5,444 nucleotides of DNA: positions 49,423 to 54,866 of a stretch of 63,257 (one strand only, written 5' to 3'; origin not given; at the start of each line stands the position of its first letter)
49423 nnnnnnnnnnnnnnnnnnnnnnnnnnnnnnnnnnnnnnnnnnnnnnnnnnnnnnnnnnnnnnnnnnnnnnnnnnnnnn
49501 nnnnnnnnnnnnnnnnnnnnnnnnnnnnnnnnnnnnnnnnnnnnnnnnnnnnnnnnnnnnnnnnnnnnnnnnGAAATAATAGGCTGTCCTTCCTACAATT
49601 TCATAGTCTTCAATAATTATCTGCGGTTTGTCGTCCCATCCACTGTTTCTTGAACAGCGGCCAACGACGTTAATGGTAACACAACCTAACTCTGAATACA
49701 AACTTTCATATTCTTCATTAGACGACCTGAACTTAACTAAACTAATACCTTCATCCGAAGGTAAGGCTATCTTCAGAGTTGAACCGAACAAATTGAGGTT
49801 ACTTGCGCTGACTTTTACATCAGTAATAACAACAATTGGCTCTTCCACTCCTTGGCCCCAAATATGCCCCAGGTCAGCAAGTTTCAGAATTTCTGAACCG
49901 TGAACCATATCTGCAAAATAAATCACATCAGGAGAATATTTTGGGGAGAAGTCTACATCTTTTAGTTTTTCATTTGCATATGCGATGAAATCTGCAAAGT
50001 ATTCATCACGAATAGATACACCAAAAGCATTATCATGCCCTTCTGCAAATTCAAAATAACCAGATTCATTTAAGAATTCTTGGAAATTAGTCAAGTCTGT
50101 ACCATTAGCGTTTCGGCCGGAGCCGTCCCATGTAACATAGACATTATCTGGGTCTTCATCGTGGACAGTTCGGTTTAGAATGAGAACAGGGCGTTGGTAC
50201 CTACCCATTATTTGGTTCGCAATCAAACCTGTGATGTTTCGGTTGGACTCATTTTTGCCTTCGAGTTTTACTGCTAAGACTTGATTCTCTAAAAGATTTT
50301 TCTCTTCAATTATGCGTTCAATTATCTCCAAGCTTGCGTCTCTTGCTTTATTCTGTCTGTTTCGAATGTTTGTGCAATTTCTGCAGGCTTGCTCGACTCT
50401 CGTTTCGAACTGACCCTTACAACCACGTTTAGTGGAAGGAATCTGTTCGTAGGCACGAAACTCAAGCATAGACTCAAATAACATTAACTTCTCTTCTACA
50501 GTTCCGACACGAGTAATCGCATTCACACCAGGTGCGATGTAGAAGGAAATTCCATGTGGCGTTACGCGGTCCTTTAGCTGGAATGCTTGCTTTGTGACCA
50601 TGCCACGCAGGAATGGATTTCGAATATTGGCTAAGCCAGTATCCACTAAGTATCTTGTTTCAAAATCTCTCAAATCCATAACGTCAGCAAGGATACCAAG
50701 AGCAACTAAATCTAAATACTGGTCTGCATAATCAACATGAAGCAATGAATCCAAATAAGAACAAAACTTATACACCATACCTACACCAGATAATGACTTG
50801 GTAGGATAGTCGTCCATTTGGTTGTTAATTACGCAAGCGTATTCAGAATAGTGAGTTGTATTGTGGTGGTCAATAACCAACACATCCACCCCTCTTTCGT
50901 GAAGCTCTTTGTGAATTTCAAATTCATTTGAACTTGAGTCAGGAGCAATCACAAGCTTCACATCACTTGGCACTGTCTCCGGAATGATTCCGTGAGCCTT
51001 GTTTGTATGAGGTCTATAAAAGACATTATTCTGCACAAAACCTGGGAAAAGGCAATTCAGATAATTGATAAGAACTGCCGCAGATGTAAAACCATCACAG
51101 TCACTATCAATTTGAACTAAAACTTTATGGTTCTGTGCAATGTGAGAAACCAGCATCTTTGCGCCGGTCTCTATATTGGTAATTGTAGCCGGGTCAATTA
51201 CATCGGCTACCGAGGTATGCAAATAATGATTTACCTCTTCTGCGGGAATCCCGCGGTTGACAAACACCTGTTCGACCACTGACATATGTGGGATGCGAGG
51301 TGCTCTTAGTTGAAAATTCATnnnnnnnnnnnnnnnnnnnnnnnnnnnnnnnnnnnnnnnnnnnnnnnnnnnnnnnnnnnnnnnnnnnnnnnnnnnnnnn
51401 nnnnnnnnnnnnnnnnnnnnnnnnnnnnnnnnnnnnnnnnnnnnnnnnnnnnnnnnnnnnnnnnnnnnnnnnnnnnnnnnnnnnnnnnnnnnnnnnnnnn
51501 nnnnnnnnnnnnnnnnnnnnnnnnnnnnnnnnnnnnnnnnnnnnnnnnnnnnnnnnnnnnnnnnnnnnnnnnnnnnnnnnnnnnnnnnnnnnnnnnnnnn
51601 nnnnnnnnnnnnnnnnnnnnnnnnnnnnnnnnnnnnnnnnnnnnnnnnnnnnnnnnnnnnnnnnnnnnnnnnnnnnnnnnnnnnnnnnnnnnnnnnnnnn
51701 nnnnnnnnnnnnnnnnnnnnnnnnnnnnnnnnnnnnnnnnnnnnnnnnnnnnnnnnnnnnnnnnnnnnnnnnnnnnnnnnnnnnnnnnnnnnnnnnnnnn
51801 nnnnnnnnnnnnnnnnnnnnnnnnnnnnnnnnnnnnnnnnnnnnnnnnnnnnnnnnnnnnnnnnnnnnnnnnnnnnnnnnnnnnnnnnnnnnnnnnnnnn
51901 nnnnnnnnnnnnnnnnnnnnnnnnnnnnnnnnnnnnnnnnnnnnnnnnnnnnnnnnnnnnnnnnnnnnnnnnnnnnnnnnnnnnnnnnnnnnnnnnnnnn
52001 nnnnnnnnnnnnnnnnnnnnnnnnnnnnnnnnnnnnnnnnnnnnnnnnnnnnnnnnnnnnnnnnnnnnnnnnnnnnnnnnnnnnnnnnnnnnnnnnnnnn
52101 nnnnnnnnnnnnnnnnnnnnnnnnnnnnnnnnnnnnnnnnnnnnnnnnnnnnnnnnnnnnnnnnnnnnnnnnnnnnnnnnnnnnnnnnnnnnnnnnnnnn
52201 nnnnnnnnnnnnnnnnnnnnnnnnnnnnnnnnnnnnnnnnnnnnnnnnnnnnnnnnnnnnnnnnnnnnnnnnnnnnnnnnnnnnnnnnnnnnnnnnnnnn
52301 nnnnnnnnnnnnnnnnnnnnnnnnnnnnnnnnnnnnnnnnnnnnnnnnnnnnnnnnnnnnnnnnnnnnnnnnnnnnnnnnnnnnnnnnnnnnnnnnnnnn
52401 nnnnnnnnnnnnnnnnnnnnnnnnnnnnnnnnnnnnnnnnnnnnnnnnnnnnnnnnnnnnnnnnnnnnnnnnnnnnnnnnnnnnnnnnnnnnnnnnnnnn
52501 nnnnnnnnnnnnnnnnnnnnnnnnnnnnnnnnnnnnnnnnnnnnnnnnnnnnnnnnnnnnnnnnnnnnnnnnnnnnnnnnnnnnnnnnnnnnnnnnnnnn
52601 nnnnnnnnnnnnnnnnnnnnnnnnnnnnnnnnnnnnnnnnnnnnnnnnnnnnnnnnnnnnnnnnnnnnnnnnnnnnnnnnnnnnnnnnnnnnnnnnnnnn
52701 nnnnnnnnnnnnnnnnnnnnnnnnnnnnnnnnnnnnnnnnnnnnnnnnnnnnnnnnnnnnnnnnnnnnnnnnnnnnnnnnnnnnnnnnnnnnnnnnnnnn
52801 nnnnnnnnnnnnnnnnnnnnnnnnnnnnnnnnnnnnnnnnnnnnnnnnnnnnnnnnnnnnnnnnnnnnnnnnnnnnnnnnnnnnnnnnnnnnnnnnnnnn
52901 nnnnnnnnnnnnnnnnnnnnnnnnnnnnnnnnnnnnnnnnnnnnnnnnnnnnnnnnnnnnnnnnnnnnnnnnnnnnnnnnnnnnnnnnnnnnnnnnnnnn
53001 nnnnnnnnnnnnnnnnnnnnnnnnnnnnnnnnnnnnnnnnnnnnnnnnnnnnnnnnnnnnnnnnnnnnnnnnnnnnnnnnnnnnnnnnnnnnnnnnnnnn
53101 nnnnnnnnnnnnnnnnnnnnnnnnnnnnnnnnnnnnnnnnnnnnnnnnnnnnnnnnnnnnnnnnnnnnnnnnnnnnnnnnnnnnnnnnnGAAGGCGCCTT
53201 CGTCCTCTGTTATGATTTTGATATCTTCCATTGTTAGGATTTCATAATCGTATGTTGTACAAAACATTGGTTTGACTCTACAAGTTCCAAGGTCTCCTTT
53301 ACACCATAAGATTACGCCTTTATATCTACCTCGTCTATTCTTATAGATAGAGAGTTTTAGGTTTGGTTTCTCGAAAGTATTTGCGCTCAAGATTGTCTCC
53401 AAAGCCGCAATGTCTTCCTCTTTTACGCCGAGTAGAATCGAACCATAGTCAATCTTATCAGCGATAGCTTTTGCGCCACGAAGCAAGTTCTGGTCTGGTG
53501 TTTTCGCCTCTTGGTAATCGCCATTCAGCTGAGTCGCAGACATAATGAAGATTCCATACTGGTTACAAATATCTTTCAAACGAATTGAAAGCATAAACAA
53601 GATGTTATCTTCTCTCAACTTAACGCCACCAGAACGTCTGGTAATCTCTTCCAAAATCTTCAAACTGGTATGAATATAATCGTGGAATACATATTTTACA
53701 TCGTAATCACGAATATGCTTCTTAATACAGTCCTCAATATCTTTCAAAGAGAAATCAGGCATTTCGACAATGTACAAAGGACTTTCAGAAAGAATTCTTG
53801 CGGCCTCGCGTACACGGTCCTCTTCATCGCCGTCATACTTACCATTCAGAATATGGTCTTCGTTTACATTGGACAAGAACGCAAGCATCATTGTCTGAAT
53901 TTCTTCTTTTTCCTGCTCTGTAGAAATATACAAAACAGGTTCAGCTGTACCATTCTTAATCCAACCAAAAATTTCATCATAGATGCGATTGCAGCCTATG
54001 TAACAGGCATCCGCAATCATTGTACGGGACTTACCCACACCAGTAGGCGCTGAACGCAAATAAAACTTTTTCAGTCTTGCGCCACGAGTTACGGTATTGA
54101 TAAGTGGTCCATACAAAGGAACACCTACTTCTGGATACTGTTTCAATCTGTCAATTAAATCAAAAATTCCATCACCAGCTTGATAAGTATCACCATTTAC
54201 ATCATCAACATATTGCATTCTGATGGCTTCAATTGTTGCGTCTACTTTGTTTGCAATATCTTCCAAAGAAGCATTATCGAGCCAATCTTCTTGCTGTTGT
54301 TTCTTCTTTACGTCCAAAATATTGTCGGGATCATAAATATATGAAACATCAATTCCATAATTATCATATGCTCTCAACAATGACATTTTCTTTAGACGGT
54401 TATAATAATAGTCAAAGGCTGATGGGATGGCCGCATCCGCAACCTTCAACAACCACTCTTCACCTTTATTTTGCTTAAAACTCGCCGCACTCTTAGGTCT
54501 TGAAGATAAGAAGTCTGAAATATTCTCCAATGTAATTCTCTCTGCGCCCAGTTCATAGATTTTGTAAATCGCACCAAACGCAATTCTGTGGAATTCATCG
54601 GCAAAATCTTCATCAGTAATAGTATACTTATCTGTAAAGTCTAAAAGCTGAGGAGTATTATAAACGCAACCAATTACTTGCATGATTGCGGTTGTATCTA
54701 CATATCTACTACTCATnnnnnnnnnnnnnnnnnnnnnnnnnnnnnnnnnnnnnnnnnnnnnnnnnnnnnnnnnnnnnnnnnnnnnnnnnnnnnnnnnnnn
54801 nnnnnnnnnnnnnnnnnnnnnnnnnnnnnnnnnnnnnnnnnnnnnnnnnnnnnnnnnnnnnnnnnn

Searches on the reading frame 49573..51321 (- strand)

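Call 4: search_protein_families(library=pfam, proteins=[window:49573-51321:-], max_evalue=0.1)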
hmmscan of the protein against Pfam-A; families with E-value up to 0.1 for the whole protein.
window:49573-51321:- (583 aa): 4 families
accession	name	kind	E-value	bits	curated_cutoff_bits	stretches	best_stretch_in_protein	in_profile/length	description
PF01368.27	DHH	-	5.9e-16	59.3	28.1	1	66-210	1-125/125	DHH family, N-terminal domain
PF17768.7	RecJ_OB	-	0.0064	17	27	1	483-571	19-106/107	RecJ OB domain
PF02272.25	DHHA1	-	0.011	16.7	25.9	1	347-454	3-101/102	DHHA1 domain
PF03698.18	UPF0180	-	0.032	14.9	25.4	0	135-170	11-45/77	Uncharacterised protein family (UPF0180)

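Call 5: search_protein_families(library=phrogs, proteins=[window:49573-51321:-], max_evalue=0.01)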
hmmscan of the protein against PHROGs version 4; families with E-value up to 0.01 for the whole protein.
window:49573-51321:- (583 aa): 2 families
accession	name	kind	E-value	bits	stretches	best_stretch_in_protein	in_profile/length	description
phrog_2484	-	DNA, RNA and nucleotide metabolism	2.6e-146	489.5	1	5-576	5-559/564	RecJ-like ssDNA exonuclease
phrog_4771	-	other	0.00034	20.8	1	65-187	17-127/363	DHH phosphoesterase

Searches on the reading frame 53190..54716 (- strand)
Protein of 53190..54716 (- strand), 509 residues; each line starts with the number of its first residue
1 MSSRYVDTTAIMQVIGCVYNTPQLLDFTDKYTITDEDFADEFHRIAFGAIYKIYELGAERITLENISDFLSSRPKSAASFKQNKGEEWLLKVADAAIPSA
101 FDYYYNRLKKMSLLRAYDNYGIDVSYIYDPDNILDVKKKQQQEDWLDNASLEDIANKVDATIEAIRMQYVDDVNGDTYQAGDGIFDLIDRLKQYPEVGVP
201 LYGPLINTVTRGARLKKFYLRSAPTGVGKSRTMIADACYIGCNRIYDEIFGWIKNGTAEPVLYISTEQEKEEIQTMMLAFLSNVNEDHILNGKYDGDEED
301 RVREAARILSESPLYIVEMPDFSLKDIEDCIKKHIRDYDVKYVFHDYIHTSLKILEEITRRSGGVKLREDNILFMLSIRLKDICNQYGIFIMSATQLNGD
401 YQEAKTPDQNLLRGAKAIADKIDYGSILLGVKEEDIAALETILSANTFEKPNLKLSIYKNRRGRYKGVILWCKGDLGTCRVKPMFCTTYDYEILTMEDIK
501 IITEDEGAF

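Call 11: search_protein_families(library=phrogs, proteins=[window:53190-54716:-], max_evalue=0.00001)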
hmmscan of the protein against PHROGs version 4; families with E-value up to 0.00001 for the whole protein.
window:53190-54716:- (509 aa): 3 families
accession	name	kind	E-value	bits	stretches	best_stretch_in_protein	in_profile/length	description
phrog_19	-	DNA, RNA and nucleotide metabolism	5.8e-59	201.5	1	8-485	161-582/621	DnaB-like replicative helicase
phrog_239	-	DNA, RNA and nucleotide metabolism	3.4e-18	67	1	182-482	318-597/801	DNA primase/helicase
phrog_243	-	DNA, RNA and nucleotide metabolism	2.2e-10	40.9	1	214-475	33-261/273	DnaB-like replicative helicase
